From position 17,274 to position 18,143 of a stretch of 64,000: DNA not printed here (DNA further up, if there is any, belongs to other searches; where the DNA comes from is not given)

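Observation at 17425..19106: Translationally coupled three-gene operon of Cys-motif membrane proteins around a NapH-like polyferredoxin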

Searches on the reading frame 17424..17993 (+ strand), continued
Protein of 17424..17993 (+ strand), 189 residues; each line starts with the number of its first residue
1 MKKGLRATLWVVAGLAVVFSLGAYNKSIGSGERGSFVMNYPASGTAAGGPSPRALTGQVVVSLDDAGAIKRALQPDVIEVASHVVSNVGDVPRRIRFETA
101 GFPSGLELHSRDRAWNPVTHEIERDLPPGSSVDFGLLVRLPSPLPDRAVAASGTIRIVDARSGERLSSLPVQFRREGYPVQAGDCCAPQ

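Call 67: search_protein_families(library=pfam, proteins=[L001:3580-7191:+, L001:7230-9506:+, L002:5997-7676:-, L002:10481-11371:+, L003:6798-7934:+, L003:9598-12396:+, L004:7247-7891:+, L004:10934-12541:+, L005:1493-2248:+, L005:4026-5318:-], max_evalue=0.001)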
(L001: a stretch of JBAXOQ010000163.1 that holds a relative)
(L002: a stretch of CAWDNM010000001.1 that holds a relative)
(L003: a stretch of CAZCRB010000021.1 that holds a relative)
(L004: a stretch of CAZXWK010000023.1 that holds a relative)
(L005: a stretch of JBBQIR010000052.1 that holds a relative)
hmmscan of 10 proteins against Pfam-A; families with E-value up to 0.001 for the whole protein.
L001:3580-7191:+ (1203 aa): 4 families
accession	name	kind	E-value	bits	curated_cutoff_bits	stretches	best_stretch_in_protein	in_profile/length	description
PF00041.27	fn3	-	3.6e-12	46.7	25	1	1113-1192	2-74/84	Fibronectin type III domain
PF25059.1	FN3_DSCAM-DSCAML_C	-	1.8e-05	25.4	39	1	1132-1198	12-76/89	DSCAM/DSCAML C-terminal Fn3-like domain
PF07731.20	Cu-oxidase_2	-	3e-05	24.2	20.4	0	869-932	38-104/137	Multicopper oxidase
PF24489.1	Ig_J_second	-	0.00072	20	27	0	1158-1193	47-84/105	Tip attachment protein J second Ig-like domain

L001:7230-9506:+ (759 aa): 0 families

L002:5997-7676:- (559 aa): 4 families
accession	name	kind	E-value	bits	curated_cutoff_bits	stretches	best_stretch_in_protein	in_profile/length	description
PF07228.17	SpoIIE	-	3.5e-44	151.5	25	1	366-552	3-191/192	Stage II sporulation protein E (SpoIIE)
PF13185.12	GAF_2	-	1.6e-21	77.3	28.6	2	169-309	3-136/136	GAF domain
PF01590.32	GAF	-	2.4e-18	67.4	22.4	2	169-308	1-133/133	GAF domain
PF13492.12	GAF_3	-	2.1e-15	57.7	27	2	169-310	1-129/129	GAF domain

L002:10481-11371:+ (296 aa): 2 families
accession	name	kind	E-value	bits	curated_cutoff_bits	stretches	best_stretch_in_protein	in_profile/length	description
PF25137.1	ADH_Fe_C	-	1e-21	77.9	27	1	159-279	61-173/194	Fe-containing alcohol dehydrogenase family, C-terminal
PF00465.25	Fe-ADH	-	2.6e-21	76.4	31.3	1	2-79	86-162/168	Iron-containing alcohol dehydrogenase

L003:6798-7934:+ (378 aa): 1 family
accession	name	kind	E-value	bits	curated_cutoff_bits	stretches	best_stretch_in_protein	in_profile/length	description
PF03793.24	PASTA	-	3.1e-70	232.5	23.2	5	311-372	1-63/64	PASTA domain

L003:9598-12396:+ (932 aa): 8 families
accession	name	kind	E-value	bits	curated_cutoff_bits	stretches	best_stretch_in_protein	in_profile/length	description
PF13549.11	ATP-grasp_5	-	7.1e-76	254.9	27.6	1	522-743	2-221/221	ATP-grasp domain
PF13607.11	Succ_CoA_lig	-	1.4e-54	184.1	27.4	1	195-332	1-138/138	Succinyl-CoA ligase like flavodoxin domain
PF13380.12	CoA_binding_2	-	5.3e-26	91.8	22.8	1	54-178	1-114/116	CoA binding domain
PF02629.25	CoA_binding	-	6e-13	49.8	22.3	1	53-143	3-97/97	CoA binding domain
PF19045.5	Ligase_CoA_2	-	1.5e-10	41.8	23.7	1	343-496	1-160/162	Ligase-CoA domain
PF13302.13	Acetyltransf_3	-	1.4e-09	39.2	25.4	1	778-916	2-138/138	Acetyltransferase (GNAT) domain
PF00583.31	Acetyltransf_1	-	4.7e-09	37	20.7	1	815-915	17-116/116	Acetyltransferase (GNAT) family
PF13508.13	Acetyltransf_7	-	0.00023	21.9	27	1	833-916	6-83/84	Acetyltransferase (GNAT) domain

L004:7247-7891:+ (214 aa): 1 family
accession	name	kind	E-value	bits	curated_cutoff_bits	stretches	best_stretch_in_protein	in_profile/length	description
PF01725.21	Ham1p_like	-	4.2e-62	209.8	22.5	1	18-207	1-185/186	Ham1 family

L004:10934-12541:+ (535 aa): 2 families
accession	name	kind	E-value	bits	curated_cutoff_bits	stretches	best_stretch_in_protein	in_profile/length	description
PF05697.18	Trigger_N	-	8e-37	127.2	22.2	1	52-194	2-142/144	Bacterial trigger factor protein (TF)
PF05698.19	Trigger_C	-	2.6e-26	93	22.7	1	314-475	1-162/162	Bacterial trigger factor protein (TF) C-terminus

L005:1493-2248:+ (251 aa): 4 families
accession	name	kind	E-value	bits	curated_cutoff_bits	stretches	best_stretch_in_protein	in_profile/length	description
PF01381.28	HTH_3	-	2.1e-13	50.5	23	1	48-102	1-55/55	Helix-turn-helix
PF13560.12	HTH_31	-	1.5e-12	48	27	1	44-102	2-61/64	Helix-turn-helix domain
PF12844.13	HTH_19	-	8.3e-11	42.1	30.2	1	45-105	1-61/64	Helix-turn-helix domain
PF13413.12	HTH_25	-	1.2e-05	25.4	24.6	1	48-80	2-34/62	Helix-turn-helix domain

L005:4026-5318:- (430 aa): 3 families
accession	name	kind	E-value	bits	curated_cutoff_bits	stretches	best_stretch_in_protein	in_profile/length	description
PF00113.28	Enolase_C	-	4.1e-135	450.2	21.5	1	140-424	2-292/296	Enolase, C-terminal TIM barrel domain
PF03952.21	Enolase_N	-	5.8e-61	204.9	35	1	4-134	1-131/131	Enolase, N-terminal domain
PF13378.12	MR_MLE_C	-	0.00024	21.3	29.4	1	266-386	56-171/219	Enolase C-terminal domain-like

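Call 68: search_protein_families(library=pfam, proteins=[L007:6902-7885:+, L007:9661-10833:-, L008:9652-10479:-, L008:10509-12494:-, L009:5512-7968:+, L009:9786-10826:+, L010:7160-7918:+, L010:11237-12241:+, L006:4393-4911:+, L006:6384-7406:+], max_evalue=0.001)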
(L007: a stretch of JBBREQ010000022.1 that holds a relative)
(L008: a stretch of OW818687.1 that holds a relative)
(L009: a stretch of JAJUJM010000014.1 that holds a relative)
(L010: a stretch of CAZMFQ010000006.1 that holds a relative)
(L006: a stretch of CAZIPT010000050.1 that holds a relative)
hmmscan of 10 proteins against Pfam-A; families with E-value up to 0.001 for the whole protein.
L007:6902-7885:+ (327 aa): 5 families
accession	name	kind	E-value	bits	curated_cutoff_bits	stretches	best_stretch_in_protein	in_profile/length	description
PF01370.27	Epimerase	-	1e-19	71.3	20.9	1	4-214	2-235/240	NAD dependent epimerase/dehydratase family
PF04321.23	RmlD_sub_bind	-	2.1e-10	40.6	27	1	116-272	118-267/287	RmlD substrate binding domain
PF16363.11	GDP_Man_Dehyd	-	2.3e-09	37.6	27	1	89-297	121-332/332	GDP-mannose 4,6 dehydratase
PF13460.12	NAD_binding_10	-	2.9e-06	27.7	27.2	1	7-156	1-149/184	NAD(P)H-binding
PF07993.18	NAD_binding_4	-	7.5e-05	22.4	20.1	1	91-155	131-209/258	Male sterility protein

L007:9661-10833:- (390 aa): 5 families
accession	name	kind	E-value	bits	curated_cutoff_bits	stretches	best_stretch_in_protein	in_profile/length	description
PF00248.27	Aldo_ket_red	-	5.9e-42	144.2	24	1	16-266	2-274/291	Aldo/keto reductase family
PF13187.11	Fer4_9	-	2.4e-09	37.5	27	1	297-373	2-50/52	4Fe-4S dicluster domain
PF13746.11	Fer4_18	-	1.9e-07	31.7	27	1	330-377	27-78/114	4Fe-4S dicluster domain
PF13183.11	Fer4_8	-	1.9e-06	28.8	27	1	296-374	4-68/68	4Fe-4S dicluster domain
PF13534.11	Fer4_17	-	1.9e-05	25.6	22.2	1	297-375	2-61/61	4Fe-4S dicluster domain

L008:9652-10479:- (275 aa): 1 family
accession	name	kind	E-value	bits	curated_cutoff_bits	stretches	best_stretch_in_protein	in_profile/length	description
PF01063.24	Aminotran_4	-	8.7e-47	160.3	28.5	1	33-249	2-223/223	Amino-transferase class IV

L008:10509-12494:- (661 aa): 4 families
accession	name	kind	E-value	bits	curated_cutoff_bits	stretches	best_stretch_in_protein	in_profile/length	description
PF02518.31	HATPase_c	-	3.8e-26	92.1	26.4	1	319-431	2-109/111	Histidine kinase-, DNA gyrase B-, and HSP90-like ATPase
PF00072.30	Response_reg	-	5.2e-25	88.2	30.2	1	459-568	1-110/111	Response regulator receiver domain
PF00512.31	HisKA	-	2.7e-22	79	26.9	1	205-271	1-66/66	His Kinase A (phospho-acceptor) domain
PF23198.2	PDE8A_N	-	0.00026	21.3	29.6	1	472-575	26-132/147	PDE8A-like, N-terminal domain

L009:5512-7968:+ (818 aa): 5 families
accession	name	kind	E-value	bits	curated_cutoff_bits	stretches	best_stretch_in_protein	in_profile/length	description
PF03483.22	B3_4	-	2.3e-70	236.1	29.3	1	228-405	2-174/174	B3/4 domain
PF17759.6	tRNA_synthFbeta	-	2.1e-64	217.3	22.4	1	494-707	2-214/214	Phenylalanyl tRNA synthetase beta chain CLM domain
PF03147.19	FDX-ACB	-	5.2e-27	94.6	31.1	1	724-817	1-94/94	Ferredoxin-fold anticodon binding domain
PF01588.26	tRNA_bind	-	3.5e-23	81.9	27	1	58-158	1-95/96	Putative tRNA binding domain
PF03484.21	B5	-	2.5e-22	79.3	28.6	1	426-489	2-66/67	tRNA synthetase B5 domain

L009:9786-10826:+ (346 aa): 3 families
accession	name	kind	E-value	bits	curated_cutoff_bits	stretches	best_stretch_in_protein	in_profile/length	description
PF22698.1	Semialdhyde_dhC_1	-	3.1e-58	196.7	27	1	150-314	1-165/165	Semialdehyde dehydrogenase, dimerisation domain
PF01118.30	Semialdhyde_dh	-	1.2e-30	106.8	26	1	3-139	1-118/121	Semialdehyde dehydrogenase, NAD binding domain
PF02774.23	Semialdhyde_dhC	-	1.7e-23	84.2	26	1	161-315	3-182/184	Semialdehyde dehydrogenase, dimerisation domain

L010:7160-7918:+ (252 aa): 1 family
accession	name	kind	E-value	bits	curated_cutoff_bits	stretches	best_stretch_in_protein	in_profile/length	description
PF03741.22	TerC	-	2.2e-44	151.7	27.8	1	14-208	1-177/178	Integral membrane protein TerC family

L010:11237-12241:+ (334 aa): 1 family
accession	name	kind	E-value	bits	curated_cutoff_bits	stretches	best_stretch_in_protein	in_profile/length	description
PF04087.19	DUF389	-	4.6e-37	127.6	23.9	1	68-207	1-137/137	Domain of unknown function (DUF389)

L006:4393-4911:+ (172 aa): 1 family
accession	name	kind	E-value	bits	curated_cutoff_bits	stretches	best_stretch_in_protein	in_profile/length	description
PF01475.25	FUR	-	4e-20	72.6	23.1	1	44-160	5-121/121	Ferric uptake regulator family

L006:6384-7406:+ (340 aa): 3 families
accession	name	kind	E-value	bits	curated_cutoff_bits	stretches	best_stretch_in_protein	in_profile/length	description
PF00005.33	ABC_tran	-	1.2e-28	100.9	25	1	87-227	5-136/137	ABC transporter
PF13304.12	AAA_21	-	8.2e-16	59.4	27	1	162-258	220-299/304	AAA domain, putative AbiEii toxin, Type IV TA system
PF02463.25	SMC_N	-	5.1e-05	23.2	40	0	198-262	135-202/220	RecF/RecN/SMC N terminal domain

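Call 73: find_encoding_contigs(protein=P0198, flank=7000, max_places=1)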
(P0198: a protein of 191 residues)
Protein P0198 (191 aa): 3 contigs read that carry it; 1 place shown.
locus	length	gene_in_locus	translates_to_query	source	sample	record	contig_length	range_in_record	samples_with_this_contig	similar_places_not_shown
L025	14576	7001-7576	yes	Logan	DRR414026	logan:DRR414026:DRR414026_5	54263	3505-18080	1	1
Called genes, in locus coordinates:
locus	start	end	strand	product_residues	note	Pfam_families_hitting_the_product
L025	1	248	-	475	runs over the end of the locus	PF05048:NosD, PF13229:Beta_helix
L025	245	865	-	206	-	-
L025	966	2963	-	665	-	PF18764:nos_propeller, PF00116:COX2 (weak)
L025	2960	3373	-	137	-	PF00072:Response_reg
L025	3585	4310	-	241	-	PF00072:Response_reg, PF00196:GerE, PF04545:Sigma70_r4 (weak), PF08281:Sigma70_r4_2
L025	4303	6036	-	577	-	PF13185:GAF_2, PF01590:GAF, PF13492:GAF_3 (weak), PF00989:PAS, PF08448:PAS_4, PF13426:PAS_9, PF07730:HisKA_3, PF02518:HATPase_c, +2 more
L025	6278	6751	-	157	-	PF09990:DUF2231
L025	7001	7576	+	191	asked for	-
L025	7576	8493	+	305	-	PF12801:Fer4_5, PF12837:Fer4_6 (faint), PF00037:Fer4 (faint), PF14697:Fer4_21 (faint), PF12801:Fer4_5 (weak), PF13237:Fer4_10 (weak), PF12838:Fer4_7 (weak), PF13187:Fer4_9, +1 more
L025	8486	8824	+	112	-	-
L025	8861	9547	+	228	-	PF12802:MarR_2 (faint), PF00027:cNMP_binding, PF13545:HTH_Crp_2, PF22451:NirdL-like_HTH (weak)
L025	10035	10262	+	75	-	PF00403:HMA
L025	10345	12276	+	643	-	PF00122:E1-E2_ATPase, PF00702:Hydrolase, PF12710:HAD (weak)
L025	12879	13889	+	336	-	PF00389:2-Hacid_dh, PF02826:2-Hacid_dh_C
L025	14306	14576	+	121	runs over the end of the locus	-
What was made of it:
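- Closest known: Flavinylated NapH-like systems. Same: One relative (L025) sits in a nosZ/nosD cluster (call 73).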

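Call 74: find_encoding_contigs(protein=P0187, flank=7000, max_places=1)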
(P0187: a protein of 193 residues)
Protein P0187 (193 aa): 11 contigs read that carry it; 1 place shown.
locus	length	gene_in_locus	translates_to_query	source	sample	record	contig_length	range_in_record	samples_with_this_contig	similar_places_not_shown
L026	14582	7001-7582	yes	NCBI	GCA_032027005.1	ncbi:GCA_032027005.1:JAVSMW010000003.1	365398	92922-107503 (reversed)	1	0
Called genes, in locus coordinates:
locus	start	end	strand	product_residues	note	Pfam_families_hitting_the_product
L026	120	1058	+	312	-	PF00005:ABC_tran, PF13304:AAA_21 (weak)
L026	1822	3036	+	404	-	PF00672:HAMP, PF00512:HisKA, PF02518:HATPase_c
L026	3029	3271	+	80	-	PF02518:HATPase_c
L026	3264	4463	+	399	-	PF12704:MacB_PCD (weak), PF02687:FtsX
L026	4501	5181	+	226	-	PF02463:SMC_N (faint), PF00005:ABC_tran, PF13304:AAA_21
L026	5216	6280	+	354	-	-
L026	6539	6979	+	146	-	PF14387:DUF4418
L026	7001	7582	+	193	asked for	-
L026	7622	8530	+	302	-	PF12801:Fer4_5, PF12838:Fer4_7 (faint), PF12801:Fer4_5 (weak), PF12797:Fer4_2 (weak), PF00037:Fer4 (weak), PF13187:Fer4_9 (weak)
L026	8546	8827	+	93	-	-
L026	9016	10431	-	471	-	PF02460:Patched (faint), PF03176:MMPL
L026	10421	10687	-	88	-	PF03176:MMPL (faint)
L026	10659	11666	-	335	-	-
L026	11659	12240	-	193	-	PF00440:TetR_N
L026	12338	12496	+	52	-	-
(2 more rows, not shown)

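Call 75: find_encoding_contigs(protein=P0189, flank=7000, max_places=1)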
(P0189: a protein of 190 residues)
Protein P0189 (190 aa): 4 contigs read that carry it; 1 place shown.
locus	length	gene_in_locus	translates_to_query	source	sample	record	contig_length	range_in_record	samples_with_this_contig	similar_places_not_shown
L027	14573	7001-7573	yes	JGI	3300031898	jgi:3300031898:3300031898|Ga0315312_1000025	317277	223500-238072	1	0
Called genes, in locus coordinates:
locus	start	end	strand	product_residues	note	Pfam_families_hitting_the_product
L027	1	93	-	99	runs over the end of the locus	PF03683:UPF0175, PF24001:DUF7317 (weak)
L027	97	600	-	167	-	PF11848:DUF3368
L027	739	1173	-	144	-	-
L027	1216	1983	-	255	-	-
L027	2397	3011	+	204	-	PF03243:MerB (weak)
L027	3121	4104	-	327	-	-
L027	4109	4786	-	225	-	PF00005:ABC_tran, PF13304:AAA_21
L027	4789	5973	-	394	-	PF12704:MacB_PCD, PF02687:FtsX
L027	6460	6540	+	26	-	-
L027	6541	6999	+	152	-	-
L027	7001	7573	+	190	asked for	-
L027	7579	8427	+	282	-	PF12801:Fer4_5, PF13484:Fer4_16 (faint), PF12801:Fer4_5, PF12838:Fer4_7 (weak), PF00037:Fer4 (weak), PF12837:Fer4_6 (weak), PF13237:Fer4_10 (weak), PF13187:Fer4_9 (weak)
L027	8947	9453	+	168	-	PF04307:YdjM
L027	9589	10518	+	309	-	-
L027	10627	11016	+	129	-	-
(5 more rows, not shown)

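Call 79: find_encoding_contigs(protein=P0200, flank=7000, max_places=1)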
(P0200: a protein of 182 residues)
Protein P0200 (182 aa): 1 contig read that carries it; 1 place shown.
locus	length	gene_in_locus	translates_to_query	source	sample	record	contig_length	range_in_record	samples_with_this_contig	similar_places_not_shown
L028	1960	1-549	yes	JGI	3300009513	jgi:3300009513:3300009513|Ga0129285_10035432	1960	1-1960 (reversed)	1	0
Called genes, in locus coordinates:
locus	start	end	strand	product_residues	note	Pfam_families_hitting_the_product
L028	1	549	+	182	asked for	?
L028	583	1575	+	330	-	PF12801:Fer4_5, PF12837:Fer4_6 (faint), PF12801:Fer4_5 (weak), PF00037:Fer4 (faint), PF13183:Fer4_8 (faint), PF13237:Fer4_10 (weak), PF12838:Fer4_7 (weak), PF13187:Fer4_9, +1 more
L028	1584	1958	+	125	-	?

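Call 80: find_encoding_contigs(protein=P0182, flank=7000, max_places=1)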
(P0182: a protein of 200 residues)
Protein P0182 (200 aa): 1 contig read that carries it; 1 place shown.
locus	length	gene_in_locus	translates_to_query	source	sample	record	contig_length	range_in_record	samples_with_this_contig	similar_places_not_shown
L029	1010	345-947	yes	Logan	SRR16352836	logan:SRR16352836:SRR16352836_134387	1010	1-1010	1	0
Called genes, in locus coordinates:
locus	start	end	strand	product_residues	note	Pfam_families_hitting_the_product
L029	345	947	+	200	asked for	-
